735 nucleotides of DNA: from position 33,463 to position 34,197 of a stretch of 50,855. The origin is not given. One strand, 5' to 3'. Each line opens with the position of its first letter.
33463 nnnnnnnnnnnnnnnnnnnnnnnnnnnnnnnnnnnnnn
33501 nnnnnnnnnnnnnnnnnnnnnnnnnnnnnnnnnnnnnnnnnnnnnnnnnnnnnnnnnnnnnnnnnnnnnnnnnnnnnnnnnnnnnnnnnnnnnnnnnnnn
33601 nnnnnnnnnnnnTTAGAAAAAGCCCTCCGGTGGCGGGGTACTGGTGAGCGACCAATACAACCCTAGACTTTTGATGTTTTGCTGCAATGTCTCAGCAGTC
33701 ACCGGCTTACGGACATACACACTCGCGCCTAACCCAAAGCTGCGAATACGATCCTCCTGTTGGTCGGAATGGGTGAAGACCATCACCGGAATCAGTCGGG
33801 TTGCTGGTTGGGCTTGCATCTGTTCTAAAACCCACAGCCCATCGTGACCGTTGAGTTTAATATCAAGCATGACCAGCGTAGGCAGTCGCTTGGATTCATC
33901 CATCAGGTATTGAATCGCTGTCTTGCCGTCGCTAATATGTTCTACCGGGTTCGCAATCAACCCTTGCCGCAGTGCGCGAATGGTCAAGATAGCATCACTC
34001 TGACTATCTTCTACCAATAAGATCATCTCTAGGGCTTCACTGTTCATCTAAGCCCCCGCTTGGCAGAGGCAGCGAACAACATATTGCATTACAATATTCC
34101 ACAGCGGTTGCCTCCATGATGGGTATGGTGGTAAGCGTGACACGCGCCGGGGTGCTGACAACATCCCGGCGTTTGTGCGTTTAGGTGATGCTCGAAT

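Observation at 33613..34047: An intact CheY-like receiver is the second gene of the phage lysis operon, with no kinase in the genome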

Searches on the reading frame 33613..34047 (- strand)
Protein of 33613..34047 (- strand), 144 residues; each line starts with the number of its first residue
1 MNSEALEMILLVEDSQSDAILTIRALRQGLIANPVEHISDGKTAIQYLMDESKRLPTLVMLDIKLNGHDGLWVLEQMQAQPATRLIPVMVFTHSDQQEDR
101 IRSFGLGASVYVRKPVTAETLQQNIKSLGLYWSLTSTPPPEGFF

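Call 3: search_protein_families(library=pfam, proteins=[window:33613-34047:-], max_evalue=0.01)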
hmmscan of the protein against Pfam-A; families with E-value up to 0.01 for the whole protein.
window:33613-34047:- (144 aa): 1 family
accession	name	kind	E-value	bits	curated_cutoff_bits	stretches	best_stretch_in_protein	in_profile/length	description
PF00072.30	Response_reg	-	1.2e-15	58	30.2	1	9-125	1-110/111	Response regulator receiver domain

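Call 6: search_protein_families(library=phrogs, proteins=[window:33613-34047:-], max_evalue=0.01)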
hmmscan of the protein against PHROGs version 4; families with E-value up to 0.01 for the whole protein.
window:33613-34047:- (144 aa): 5 families
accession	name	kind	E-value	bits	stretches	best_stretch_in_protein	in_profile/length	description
phrog_731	-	unknown function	2.1e-16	61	1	8-128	3-116/227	-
phrog_5982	-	unknown function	2e-12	46.8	1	5-128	867-984/1030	-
phrog_20458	-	unknown function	3.4e-09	36.5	1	4-128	696-816/829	-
phrog_37855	-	unknown function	1.5e-07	31.7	1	37-128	36-127/278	-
phrog_8810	-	unknown function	0.00088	19.9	1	43-127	38-118/245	-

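Call 7: find_homologous_proteins(query=window:33613-34047:-)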
Query window:33613-34047:- (144 aa): 284 proteins with E <= 0.001 among 299 candidates; the best 120 are listed.
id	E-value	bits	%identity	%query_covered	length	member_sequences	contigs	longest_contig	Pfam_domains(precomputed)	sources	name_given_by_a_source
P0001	7.4e-88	309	100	100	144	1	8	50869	PF00072.31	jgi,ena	jgi:two-component system response regulator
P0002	1.4e-54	201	69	95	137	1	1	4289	PF00072.31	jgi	jgi:two-component system response regulator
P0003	3.8e-44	168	62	94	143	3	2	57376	PF00072.31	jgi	jgi:two-component system, response regulator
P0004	3.2e-31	126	46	95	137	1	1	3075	PF00072.31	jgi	jgi:CheY-like chemotaxis protein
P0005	7.8e-31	125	47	93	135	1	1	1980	PF00072.31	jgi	jgi:two-component system response regulator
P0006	9.9e-31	124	48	93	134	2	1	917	PF00072.31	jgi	jgi:CheY-like chemotaxis protein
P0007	2.3e-30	123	49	94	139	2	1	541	PF00072.31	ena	-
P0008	5.3e-30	122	45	95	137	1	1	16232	PF00072.31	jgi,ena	-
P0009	8.4e-30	121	48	95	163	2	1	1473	PF00072.31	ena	-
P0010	2.7e-29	120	48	93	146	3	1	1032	PF00072.31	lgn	-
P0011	3.9e-29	119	50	92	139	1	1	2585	PF00072.31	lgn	-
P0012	6.7e-29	118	49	94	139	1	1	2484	PF00072.31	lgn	-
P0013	4.4e-28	116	47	95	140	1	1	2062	PF00072.31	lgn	-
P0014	4.3e-27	113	47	92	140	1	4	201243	PF00072.31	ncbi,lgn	ncbi:MAG: response regulator [Cyanobacteria bacterium P01_A01_bin.123]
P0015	5.0e-27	112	47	92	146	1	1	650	PF00072.31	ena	-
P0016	1.4e-26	111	43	94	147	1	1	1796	PF00072.31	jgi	jgi:two-component system response regulator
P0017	2.5e-26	110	45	93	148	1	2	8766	PF00072.31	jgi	jgi:two-component system response regulator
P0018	3.9e-26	109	47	92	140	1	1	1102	PF00072.31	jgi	jgi:two-component system, response regulator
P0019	4.3e-26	109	47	90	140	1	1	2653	PF00072.31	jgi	jgi:two-component system, response regulator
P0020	5.7e-26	109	44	92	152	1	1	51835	PF00072.31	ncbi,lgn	-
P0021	9.0e-26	108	46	94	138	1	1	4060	PF00072.31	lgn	-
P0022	9.3e-26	108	42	94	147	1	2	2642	PF00072.31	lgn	-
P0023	1.0e-25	108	42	92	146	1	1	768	PF00072.31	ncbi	-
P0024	1.1e-25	108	43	92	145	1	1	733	PF00072.31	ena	-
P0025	1.3e-25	108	43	93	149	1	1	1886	PF00072.31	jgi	jgi:two-component system response regulator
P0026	1.4e-25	108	41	96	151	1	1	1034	PF00072.31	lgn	-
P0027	1.4e-25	108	42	93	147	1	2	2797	PF00072.31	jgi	jgi:CheY-like chemotaxis protein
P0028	1.5e-25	108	42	92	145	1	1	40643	PF00072.31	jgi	-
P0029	1.5e-25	108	43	91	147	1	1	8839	PF00072.31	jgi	jgi:CheY-like chemotaxis protein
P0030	1.7e-25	107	42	92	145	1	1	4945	PF00072.31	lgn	-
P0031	1.8e-25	107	46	91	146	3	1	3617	PF00072.31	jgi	jgi:two-component system, response regulator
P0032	2.2e-25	107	44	92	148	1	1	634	PF00072.31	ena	-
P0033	3.1e-25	107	42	92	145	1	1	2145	PF00072.31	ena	-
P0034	4.5e-25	106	41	93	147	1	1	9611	PF00072.31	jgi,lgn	jgi:two-component system, response regulator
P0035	4.9e-25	106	42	98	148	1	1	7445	PF00072.31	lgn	-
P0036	7.2e-25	105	42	93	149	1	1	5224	PF00072.31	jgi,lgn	jgi:CheY-like chemotaxis protein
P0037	7.7e-25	105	42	93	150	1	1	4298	PF00072.31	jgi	-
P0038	8.1e-25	105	42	91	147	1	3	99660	PF00072.31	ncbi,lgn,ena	ncbi:MAG: response regulator [Candidatus Omnitrophota bacterium]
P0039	1.0e-24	105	44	93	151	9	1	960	PF00072.31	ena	-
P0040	1.1e-24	105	43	93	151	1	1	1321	PF00072.31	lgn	-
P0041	1.3e-24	104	44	94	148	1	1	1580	PF00072.31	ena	-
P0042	1.5e-24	104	43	92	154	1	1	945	PF00072.31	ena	-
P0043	1.6e-24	104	43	91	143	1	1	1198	PF00072.31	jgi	jgi:CheY-like chemotaxis protein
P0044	1.9e-24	104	43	92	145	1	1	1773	PF00072.31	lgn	-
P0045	2.3e-24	104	43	92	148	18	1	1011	PF00072.31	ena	-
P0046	2.3e-24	104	43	93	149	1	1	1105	PF00072.31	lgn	-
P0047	2.7e-24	103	43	98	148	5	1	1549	PF00072.31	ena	-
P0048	2.8e-24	103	44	93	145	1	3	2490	PF00072.31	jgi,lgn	-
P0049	2.9e-24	103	41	91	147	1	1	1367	PF00072.31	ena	-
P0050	3.1e-24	103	43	94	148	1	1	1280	PF00072.31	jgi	jgi:two-component system response regulator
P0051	3.3e-24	103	43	93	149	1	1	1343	PF00072.31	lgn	-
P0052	3.3e-24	103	42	94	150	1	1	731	PF00072.31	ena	-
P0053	3.6e-24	103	43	92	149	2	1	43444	PF00072.31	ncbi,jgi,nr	ncbi:MAG: response regulator [Deltaproteobacteria bacterium]|nr:response regulator [Deltaproteobacte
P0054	4.5e-24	103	41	93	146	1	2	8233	PF00072.31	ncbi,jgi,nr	ncbi:MAG: response regulator [Chloroflexi bacterium]|jgi:two-component system response regulator|nr:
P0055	5.7e-24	102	43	94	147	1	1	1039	PF00072.31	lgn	-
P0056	5.8e-24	102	45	92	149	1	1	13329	PF00072.31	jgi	jgi:two-component system response regulator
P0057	7.0e-24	102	41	92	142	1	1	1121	PF00072.31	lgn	-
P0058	7.6e-24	102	41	93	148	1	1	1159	PF00072.31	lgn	-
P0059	7.8e-24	102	41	92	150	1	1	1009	PF00072.31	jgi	jgi:CheY-like chemotaxis protein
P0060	8.4e-24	102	42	93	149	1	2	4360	PF00072.31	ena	-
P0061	8.9e-24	102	43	92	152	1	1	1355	PF00072.31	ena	-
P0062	9.3e-24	102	42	94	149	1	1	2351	PF00072.31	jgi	jgi:two-component system response regulator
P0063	1.3e-23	101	40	93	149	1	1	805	PF00072.31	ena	-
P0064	1.4e-23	101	45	93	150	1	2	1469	PF00072.31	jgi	jgi:two-component system response regulator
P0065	1.5e-23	101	41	93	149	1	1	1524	PF00072.31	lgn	-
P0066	1.6e-23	101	42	92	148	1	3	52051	PF00072.31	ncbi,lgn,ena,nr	ncbi:MAG: response regulator [Chloroflexi bacterium]|nr:response regulator [Chloroflexota bacterium]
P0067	1.6e-23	101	44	92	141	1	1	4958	PF00072.31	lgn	-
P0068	2.0e-23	101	42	93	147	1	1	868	PF00072.31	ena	-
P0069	2.2e-23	101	42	92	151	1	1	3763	PF00072.31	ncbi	-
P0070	2.3e-23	100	43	91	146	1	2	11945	PF00072.31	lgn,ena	-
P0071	2.3e-23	100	43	93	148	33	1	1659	PF00072.31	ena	-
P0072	2.5e-23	100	44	92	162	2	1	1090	PF00072.31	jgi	jgi:two-component system, response regulator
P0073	2.5e-23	100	40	99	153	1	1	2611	PF00072.31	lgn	-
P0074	3.0e-23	100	42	93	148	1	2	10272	PF00072.31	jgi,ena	-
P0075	3.0e-23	100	42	92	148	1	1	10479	PF00072.31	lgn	-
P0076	3.0e-23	100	40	93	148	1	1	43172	PF00072.31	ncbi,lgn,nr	ncbi:MAG: response regulator [Deltaproteobacteria bacterium]|nr:response regulator [Deltaproteobacte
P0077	3.5e-23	100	42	92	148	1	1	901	PF00072.31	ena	-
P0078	4.3e-23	100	44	93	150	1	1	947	PF00072.31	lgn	-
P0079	4.4e-23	100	43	93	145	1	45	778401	PF00072.31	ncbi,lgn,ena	-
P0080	4.5e-23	100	42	93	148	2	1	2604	PF00072.31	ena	-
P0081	4.5e-23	100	42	94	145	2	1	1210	PF00072.31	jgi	jgi:two-component system, response regulator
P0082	4.7e-23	99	44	86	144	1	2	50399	PF00072.31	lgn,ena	-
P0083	5.0e-23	99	44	92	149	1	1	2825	PF00072.31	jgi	jgi:two-component system response regulator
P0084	5.1e-23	99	41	93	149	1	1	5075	PF00072.31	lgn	-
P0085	5.7e-23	99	41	91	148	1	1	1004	PF00072.31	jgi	jgi:two-component system response regulator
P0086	6.0e-23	99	43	92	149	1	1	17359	PF00072.31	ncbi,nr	ncbi:MAG TPA: response regulator [Longimicrobiales bacterium]|nr:response regulator [Longimicrobiale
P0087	6.1e-23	99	43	94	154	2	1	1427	PF00072.31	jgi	jgi:two-component system response regulator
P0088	6.1e-23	99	44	95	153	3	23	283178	PF00072.31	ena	-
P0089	6.4e-23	99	41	91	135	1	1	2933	PF00072.31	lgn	-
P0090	6.9e-23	99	41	93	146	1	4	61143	PF00072.31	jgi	-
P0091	7.3e-23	99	42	93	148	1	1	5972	PF00072.31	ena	-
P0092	7.5e-23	99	42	94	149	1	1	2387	PF00072.31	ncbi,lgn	-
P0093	7.8e-23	99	43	93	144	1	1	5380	PF00072.31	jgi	jgi:two-component system, response regulator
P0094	8.6e-23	99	41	93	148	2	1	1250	PF00072.31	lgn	-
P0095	1.0e-22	98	41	92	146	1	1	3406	PF00072.31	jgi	jgi:two-component system response regulator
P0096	1.1e-22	98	42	94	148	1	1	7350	PF00072.31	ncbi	-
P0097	1.2e-22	98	43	93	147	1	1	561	PF00072.31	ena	-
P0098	1.2e-22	98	45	94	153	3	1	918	PF00072.31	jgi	jgi:two-component system response regulator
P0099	1.3e-22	98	42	94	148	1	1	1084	PF00072.31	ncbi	-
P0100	1.5e-22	98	41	92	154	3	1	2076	PF00072.31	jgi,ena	-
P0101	1.6e-22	98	42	94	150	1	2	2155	PF00072.31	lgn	-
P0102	1.6e-22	98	39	94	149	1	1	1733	PF00072.31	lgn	-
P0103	1.7e-22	98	42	92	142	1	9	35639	PF00072.31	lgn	-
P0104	1.8e-22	98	40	93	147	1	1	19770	PF00072.31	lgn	-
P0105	1.8e-22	98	41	91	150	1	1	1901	PF00072.31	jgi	jgi:CheY-like chemotaxis protein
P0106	1.9e-22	98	39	94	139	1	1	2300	PF00072.31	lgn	-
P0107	1.9e-22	97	41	94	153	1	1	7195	PF00072.31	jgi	jgi:two-component system, response regulator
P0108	1.9e-22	97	40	93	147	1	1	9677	PF00072.31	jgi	jgi:two-component system response regulator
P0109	2.0e-22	97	43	91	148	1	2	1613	PF00072.31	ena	-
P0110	2.0e-22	97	41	93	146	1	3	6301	PF00072.31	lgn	-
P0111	2.0e-22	97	43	90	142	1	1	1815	PF00072.31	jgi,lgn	jgi:two-component system response regulator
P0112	2.3e-22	97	42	94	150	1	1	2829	PF00072.31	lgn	-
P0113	2.3e-22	97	44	92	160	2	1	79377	PF00072.31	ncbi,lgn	-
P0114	2.7e-22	97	41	92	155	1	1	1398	PF00072.31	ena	-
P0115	3.1e-22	97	36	93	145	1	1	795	PF00072.31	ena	-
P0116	3.4e-22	97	40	93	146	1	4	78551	PF00072.31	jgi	-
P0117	3.5e-22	97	42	92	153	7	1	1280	PF00072.31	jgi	jgi:two-component system response regulator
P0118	4.0e-22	96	41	93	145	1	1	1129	PF00072.31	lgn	-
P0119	4.3e-22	96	39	94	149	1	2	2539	PF00072.31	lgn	-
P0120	4.3e-22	96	41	91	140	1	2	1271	PF00072.31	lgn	-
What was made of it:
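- The receiver family is abundant in bacteria, and cellular homologues reach 45-50% identity (call 7).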

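Call 8: search_dna_similar(query=window:33613-34047:-, collection=phages, mode=protein, max_rows=40, max_evalue=0.001)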
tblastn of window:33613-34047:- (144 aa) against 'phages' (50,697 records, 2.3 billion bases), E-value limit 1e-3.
Records with a match: 57; places in all: 59; records where one place covers at least 80% of the query: 34.
Best place of each record, by identity: <60% 57.
By first word of the organism name: Bacteriophage 19; Listeria 10; Acinetobacter 8; Salmonella 6; Alteromonas 6; Enterococcus 2; Staphylococcus 2; Burkholderia 1; Escherichia 1; Mycobacterium 1; and 1 more.
By host as written in the record: - 28; Listeria monocytogenes 10; Salmonella enterica subsp. enterica serovar Kentucky 3; Homo sapiens 3; Alteromonas macleodii ATCC 27126 3; Staphylococcus aureus 2; Alteromonas sp. H4 2; Burkholderia sp. 1; and 5 more.
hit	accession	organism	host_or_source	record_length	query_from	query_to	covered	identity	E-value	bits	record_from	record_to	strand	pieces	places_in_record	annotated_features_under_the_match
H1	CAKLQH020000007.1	Acinetobacter phage MD-2021a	not known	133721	3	128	88%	33.3%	2e-7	54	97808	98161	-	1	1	rstA: DNA-binding response regulator in two-component regulatory system ...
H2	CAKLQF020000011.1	Acinetobacter phage MD-2021a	not known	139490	3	128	88%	33.3%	2e-7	54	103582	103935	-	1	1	rstA: DNA-binding response regulator in two-component regulatory system ...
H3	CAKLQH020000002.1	Acinetobacter phage MD-2021a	not known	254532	3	128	88%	33.1%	1e-7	55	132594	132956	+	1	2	cheA: chemotaxis protein CheA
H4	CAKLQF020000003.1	Acinetobacter phage MD-2021a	not known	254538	3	128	88%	33.1%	1e-7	55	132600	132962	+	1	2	cheA: chemotaxis protein CheA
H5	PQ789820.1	Burkholderia phage vB_E427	Burkholderia sp.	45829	9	128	83%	34.7%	2e-8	57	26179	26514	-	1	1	hypothetical protein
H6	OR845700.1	Escherichia phage ECO95 1-6-1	Escherichia coli O157:H7 ATCC 43895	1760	9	128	83%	32.5%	3e-8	56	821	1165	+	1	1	record has no annotation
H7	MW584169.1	Mycobacterium phage prophiGD05-1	Mycobacterium abscessus GD05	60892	9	128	83%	32.2%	4e-4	45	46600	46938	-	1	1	76: DNA binding protein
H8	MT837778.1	Bacteriophage sp.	human fecal samples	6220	9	131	85%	31.2%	4e-7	53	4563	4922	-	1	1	record has no annotation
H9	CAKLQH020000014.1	Acinetobacter phage MD-2021a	not known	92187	9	128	83%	32.0%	9e-6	49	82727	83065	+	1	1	cusR: DNA-binding transcriptional activator CusR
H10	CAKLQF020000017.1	Acinetobacter phage MD-2021a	not known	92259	9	128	83%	32.0%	9e-6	49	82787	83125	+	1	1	cusR: DNA-binding transcriptional activator CusR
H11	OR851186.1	Salmonella phage S.Kent 1-2-1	Salmonella enterica subsp. enterica ...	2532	7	128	85%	31.1%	2e-6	51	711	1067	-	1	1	record has no annotation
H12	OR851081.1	Salmonella phage S.Kent 1-2-1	Salmonella enterica subsp. enterica ...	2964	9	128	83%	31.7%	2e-6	51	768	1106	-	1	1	record has no annotation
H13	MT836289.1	Bacteriophage sp.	human fecal samples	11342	9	128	83%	31.4%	4e-4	45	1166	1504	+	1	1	record has no annotation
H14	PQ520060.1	Enterococcus phage IME_EF3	-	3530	9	141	92%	28.1%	3e-5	48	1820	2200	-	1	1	record has no annotation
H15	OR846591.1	Enterococcus phage Efs 1-1-1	Enterococcus faecalis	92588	9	141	92%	28.1%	3e-5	48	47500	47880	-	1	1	record has no annotation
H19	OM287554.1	Alteromonas phage vB_AmaS-R9Y1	Alteromonas macleodii ATCC 27126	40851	4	127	86%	29.1%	2e-6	51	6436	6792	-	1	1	hypothetical protein (x2)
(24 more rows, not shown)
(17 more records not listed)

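Call 9: find_encoding_contigs(protein=P0003, flank=10000, max_places=4)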
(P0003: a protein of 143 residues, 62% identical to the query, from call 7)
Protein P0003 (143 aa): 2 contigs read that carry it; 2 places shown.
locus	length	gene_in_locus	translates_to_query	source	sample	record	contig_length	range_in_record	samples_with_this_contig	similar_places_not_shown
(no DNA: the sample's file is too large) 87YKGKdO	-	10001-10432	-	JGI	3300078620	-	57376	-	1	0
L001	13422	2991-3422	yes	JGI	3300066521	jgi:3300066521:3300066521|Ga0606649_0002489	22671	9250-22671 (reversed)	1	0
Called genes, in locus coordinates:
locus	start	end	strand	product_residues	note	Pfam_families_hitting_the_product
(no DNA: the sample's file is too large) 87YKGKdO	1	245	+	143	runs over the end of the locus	-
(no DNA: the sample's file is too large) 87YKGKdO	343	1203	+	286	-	-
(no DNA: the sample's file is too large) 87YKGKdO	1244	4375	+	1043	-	-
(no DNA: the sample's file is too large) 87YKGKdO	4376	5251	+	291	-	-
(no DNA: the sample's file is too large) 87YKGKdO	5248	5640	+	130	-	-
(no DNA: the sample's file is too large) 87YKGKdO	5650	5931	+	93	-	-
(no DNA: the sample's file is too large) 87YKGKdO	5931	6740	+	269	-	-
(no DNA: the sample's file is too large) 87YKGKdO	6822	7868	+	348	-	PF13229:Beta_helix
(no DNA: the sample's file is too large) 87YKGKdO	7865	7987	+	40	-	-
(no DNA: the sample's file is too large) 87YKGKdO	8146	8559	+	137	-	-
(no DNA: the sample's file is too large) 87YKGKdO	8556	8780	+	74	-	-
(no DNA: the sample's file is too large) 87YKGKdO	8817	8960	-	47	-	-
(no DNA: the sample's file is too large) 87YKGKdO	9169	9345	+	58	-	-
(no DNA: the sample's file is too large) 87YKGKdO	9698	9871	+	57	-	-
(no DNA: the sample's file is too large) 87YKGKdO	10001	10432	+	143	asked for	PF00072:Response_reg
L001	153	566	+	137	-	-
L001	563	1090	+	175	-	-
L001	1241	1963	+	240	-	-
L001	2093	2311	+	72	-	-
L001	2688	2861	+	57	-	-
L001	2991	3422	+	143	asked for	PF00072:Response_reg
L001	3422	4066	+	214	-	-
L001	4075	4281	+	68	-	-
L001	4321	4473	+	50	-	-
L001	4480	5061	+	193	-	-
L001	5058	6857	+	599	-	-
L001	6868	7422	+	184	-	-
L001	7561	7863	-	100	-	-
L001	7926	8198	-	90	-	-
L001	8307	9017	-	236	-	-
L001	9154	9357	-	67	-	-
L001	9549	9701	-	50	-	-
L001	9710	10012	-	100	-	-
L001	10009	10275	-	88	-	-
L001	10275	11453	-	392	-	PF01555:N6_N4_Mtase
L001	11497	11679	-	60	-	-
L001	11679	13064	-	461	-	PF00772:DnaB, PF03796:DnaB_C, PF06745:ATPase (faint), PF13481:AAA_25 (weak)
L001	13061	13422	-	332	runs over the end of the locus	PF13730:HTH_36 (weak)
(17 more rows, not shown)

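Call 10: find_encoding_contigs(protein=P0002, flank=10000, max_places=4)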
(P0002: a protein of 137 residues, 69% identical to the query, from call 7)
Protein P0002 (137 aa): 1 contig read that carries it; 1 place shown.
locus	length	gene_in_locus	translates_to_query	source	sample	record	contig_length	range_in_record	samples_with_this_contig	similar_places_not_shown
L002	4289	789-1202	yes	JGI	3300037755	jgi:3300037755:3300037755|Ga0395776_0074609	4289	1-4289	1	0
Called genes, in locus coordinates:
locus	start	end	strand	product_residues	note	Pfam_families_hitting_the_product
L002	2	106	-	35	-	?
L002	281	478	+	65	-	-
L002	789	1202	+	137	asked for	PF00072:Response_reg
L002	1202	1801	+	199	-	-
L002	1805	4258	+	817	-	-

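Call 11: find_encoding_contigs(protein=P0001, flank=10000, max_places=8)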
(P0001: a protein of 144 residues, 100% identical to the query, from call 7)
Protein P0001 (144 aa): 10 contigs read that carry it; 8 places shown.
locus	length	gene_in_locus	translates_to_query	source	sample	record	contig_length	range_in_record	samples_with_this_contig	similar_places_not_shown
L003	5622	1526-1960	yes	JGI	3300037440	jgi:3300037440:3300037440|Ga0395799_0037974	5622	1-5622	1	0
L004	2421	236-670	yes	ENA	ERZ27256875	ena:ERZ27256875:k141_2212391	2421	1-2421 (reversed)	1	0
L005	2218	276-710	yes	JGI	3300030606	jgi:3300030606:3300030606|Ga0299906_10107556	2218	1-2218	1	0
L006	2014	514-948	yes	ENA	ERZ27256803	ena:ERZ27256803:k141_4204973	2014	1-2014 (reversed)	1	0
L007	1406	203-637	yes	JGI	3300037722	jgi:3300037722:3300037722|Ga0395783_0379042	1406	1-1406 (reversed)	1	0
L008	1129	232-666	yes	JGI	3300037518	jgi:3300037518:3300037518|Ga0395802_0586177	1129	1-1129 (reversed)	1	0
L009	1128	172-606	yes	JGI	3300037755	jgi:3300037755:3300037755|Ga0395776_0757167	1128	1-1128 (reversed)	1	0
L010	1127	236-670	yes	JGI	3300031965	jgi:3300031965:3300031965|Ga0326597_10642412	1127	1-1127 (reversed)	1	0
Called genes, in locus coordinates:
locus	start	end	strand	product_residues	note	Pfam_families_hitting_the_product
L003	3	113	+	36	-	?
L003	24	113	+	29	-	-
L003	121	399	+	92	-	-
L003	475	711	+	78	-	-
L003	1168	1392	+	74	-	-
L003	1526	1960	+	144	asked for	PF00072:Response_reg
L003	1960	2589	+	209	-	-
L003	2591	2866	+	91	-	-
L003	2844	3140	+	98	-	-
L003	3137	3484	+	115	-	-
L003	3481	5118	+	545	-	-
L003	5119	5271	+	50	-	-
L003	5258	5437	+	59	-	-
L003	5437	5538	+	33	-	-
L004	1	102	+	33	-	?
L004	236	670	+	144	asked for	PF00072:Response_reg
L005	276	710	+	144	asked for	PF00072:Response_reg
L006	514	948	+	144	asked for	PF00072:Response_reg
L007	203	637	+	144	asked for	PF00072:Response_reg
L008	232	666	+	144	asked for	PF00072:Response_reg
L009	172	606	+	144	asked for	PF00072:Response_reg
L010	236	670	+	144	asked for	PF00072:Response_reg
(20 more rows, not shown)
